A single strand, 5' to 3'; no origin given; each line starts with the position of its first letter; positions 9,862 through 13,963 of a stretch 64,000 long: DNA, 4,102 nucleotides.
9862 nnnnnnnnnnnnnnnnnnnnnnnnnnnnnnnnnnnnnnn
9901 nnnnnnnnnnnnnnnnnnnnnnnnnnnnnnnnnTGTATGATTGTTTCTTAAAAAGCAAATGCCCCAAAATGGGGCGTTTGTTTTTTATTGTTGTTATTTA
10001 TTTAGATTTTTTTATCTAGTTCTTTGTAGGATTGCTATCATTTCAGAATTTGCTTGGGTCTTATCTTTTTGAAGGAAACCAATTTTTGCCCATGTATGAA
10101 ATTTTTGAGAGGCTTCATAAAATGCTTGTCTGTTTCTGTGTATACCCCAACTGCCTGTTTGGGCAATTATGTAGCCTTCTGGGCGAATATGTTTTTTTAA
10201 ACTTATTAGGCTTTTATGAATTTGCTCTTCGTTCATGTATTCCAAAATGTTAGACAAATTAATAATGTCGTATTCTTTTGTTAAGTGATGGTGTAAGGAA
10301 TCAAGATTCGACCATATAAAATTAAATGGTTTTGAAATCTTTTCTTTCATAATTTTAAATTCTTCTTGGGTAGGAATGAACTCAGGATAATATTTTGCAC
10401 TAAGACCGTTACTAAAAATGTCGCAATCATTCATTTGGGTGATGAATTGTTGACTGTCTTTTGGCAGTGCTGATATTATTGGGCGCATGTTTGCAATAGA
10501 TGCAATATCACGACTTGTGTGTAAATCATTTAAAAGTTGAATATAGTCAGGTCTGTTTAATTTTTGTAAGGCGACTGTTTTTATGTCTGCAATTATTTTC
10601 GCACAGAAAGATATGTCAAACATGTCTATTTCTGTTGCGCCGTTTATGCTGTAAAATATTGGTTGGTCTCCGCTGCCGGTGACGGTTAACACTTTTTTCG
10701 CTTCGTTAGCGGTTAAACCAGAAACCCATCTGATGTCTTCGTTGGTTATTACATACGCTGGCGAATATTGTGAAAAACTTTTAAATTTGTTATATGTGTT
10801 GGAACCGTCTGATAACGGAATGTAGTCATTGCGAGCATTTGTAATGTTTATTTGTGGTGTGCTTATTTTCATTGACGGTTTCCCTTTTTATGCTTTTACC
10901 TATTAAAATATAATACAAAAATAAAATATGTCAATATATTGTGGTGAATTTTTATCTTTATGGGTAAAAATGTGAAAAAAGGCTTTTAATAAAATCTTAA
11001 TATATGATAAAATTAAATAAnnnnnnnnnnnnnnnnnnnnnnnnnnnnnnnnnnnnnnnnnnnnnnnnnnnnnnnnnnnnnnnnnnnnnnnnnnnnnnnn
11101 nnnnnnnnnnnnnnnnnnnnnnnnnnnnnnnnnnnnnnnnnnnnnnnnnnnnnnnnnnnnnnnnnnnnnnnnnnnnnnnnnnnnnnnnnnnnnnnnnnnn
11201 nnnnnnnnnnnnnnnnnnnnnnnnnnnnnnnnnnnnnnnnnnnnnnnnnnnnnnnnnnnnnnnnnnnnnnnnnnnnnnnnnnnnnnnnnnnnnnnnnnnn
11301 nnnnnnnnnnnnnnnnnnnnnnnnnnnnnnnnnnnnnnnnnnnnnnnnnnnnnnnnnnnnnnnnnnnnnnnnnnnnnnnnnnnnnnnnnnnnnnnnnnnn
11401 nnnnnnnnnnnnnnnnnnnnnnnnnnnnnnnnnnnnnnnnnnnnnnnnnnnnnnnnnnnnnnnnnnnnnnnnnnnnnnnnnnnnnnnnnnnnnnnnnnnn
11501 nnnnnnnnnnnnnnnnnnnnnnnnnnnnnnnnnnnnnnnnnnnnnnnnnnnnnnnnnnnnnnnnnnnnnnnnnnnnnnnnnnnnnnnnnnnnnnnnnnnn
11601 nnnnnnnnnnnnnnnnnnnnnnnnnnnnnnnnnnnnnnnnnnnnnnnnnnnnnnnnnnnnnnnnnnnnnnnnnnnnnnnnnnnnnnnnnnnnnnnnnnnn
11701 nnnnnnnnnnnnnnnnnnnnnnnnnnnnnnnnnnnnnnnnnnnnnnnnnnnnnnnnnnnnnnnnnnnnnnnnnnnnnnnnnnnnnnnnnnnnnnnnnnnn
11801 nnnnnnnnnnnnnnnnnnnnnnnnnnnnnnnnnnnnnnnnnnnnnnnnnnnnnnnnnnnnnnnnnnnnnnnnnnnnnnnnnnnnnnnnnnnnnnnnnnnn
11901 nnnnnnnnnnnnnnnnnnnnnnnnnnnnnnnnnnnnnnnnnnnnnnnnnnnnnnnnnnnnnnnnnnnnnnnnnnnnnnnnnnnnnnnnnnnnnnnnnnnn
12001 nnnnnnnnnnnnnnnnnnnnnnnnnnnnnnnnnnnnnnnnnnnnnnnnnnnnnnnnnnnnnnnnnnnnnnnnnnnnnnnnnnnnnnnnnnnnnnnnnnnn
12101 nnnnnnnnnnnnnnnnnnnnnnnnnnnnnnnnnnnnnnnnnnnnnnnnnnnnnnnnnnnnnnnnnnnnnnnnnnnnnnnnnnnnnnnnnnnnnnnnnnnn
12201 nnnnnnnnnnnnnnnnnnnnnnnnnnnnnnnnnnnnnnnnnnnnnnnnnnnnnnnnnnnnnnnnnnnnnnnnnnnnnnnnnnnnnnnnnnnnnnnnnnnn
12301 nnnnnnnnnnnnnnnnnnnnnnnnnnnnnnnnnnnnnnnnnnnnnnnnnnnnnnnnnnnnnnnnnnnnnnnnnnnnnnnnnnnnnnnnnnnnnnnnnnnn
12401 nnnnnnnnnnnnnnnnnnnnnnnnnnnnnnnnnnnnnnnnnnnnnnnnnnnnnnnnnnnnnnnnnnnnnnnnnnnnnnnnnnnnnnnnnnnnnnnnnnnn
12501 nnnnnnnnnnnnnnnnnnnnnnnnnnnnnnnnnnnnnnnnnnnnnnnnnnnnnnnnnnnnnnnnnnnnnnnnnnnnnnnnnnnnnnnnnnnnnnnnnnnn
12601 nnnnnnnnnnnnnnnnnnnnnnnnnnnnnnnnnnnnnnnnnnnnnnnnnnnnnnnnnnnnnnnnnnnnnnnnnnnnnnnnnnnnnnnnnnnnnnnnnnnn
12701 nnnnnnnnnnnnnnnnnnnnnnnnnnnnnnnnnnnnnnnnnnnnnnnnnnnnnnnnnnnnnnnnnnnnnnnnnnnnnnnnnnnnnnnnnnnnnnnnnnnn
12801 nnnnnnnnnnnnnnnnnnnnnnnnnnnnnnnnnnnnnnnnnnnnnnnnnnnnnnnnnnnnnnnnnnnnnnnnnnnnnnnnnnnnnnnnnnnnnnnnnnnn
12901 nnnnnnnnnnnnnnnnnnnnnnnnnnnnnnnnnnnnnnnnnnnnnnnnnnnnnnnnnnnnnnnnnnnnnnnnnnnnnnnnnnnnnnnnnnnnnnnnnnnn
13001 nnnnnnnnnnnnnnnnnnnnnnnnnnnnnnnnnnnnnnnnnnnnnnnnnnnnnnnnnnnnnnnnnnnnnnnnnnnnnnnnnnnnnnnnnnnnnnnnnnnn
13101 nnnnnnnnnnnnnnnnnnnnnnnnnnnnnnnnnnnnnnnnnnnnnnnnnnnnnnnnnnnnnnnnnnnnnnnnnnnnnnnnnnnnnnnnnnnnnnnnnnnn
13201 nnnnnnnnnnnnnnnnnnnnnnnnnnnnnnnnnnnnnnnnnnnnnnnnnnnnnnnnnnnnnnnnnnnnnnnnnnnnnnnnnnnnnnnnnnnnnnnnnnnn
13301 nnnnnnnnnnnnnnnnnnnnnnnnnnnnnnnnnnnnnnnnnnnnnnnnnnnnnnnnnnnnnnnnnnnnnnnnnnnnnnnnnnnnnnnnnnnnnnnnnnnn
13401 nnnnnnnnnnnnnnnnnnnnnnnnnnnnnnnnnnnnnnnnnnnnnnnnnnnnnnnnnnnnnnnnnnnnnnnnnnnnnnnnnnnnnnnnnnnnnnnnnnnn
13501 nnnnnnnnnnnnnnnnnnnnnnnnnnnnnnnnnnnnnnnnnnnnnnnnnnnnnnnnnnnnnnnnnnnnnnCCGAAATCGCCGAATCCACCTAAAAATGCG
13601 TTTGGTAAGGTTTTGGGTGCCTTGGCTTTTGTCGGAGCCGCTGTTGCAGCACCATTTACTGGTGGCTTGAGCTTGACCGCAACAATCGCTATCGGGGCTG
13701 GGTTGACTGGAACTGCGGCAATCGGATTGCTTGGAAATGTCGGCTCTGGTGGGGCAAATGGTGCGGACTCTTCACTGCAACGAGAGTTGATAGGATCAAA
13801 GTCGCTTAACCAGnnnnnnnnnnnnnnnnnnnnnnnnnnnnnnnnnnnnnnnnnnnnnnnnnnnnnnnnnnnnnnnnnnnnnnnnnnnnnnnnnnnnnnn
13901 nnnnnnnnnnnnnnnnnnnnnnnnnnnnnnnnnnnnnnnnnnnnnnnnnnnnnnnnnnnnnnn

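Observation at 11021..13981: Founding member of an unrecognised family of giant secreted cysteine-rich, coiled-coil, glycine-zipper proteins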

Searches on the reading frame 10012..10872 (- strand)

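Call 13: search_protein_families(library=pfam, proteins=[window:10012-10872:-], max_evalue=0.001)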
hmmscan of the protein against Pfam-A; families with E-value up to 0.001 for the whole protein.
window:10012-10872:- (286 aa): 2 families
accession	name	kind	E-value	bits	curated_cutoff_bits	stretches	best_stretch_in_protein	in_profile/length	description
PF11899.13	DUF3419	-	8.7e-14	51.9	28.2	2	38-155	10-125/385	Protein of unknown function (DUF3419)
PF01739.24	CheR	-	5.9e-05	23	27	1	155-236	91-172/195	CheR methyltransferase, SAM binding domain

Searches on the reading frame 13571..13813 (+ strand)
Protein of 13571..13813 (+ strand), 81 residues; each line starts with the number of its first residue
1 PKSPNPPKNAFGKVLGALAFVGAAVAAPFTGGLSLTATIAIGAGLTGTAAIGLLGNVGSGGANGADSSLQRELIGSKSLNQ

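Call 59: search_protein_families(library=pfam, proteins=[window:13571-13813:+], max_evalue=1)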
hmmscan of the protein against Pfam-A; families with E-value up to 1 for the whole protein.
seq(81 aa): 0 families
